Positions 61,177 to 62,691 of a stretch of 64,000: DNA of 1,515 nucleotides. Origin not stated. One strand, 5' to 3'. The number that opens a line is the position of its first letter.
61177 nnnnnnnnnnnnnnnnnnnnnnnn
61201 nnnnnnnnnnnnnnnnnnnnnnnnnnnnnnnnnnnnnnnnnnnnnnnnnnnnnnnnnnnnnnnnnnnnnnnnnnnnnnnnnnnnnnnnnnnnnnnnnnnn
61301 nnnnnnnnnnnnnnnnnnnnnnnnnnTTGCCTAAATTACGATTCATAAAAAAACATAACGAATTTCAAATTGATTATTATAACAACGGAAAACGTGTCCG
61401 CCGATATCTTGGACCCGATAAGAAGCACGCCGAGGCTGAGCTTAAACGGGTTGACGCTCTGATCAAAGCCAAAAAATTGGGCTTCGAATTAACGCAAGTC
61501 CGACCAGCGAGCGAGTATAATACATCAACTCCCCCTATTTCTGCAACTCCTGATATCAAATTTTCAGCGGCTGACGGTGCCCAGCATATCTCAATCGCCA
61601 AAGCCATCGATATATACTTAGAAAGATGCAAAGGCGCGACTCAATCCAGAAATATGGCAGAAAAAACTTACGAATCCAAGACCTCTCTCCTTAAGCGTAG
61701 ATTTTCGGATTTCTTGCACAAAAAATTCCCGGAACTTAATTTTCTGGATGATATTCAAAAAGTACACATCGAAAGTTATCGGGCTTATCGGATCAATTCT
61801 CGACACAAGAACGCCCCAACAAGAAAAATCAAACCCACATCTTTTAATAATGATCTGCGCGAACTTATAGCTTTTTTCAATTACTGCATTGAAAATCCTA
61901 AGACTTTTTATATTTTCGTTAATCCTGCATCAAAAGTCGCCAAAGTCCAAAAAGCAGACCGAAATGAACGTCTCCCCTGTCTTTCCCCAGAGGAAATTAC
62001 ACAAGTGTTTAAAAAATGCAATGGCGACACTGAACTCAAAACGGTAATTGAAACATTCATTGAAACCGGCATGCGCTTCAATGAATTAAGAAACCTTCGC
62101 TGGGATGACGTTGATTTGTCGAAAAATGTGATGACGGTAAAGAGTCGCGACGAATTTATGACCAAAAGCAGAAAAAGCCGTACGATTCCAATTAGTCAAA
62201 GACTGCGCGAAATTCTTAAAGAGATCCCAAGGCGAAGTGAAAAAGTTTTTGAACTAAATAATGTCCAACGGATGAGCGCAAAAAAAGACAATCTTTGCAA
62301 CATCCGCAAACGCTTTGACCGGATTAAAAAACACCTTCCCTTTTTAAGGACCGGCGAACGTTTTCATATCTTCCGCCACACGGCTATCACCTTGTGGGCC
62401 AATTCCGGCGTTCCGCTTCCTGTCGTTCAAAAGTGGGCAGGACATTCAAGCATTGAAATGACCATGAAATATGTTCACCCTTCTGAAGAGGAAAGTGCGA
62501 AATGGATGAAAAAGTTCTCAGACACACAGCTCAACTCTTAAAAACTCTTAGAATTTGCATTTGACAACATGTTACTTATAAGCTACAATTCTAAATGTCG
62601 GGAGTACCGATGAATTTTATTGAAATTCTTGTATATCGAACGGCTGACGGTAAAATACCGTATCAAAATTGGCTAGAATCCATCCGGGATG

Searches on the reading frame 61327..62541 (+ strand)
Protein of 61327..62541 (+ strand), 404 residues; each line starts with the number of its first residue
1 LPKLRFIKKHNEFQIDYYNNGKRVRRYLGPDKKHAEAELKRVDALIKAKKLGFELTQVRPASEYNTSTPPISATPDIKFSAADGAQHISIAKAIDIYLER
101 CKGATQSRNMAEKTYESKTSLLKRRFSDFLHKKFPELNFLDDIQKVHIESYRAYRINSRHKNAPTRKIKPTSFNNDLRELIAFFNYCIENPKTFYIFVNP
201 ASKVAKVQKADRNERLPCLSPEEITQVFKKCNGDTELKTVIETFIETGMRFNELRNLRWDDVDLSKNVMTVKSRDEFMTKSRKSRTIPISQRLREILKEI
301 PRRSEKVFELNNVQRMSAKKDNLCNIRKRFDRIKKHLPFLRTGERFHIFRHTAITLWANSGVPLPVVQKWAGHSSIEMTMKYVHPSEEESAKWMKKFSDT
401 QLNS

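Call 104: search_protein_families(library=pfam, proteins=[window:61327-62541:+], max_evalue=0.00001)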
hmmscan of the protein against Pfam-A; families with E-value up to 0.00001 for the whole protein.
window:61327-62541:+ (404 aa): 1 family
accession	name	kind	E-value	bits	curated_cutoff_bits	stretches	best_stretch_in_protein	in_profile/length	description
PF00589.27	Phage_integrase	-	1.7e-29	103.3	27.1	1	219-388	3-171/172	Phage integrase family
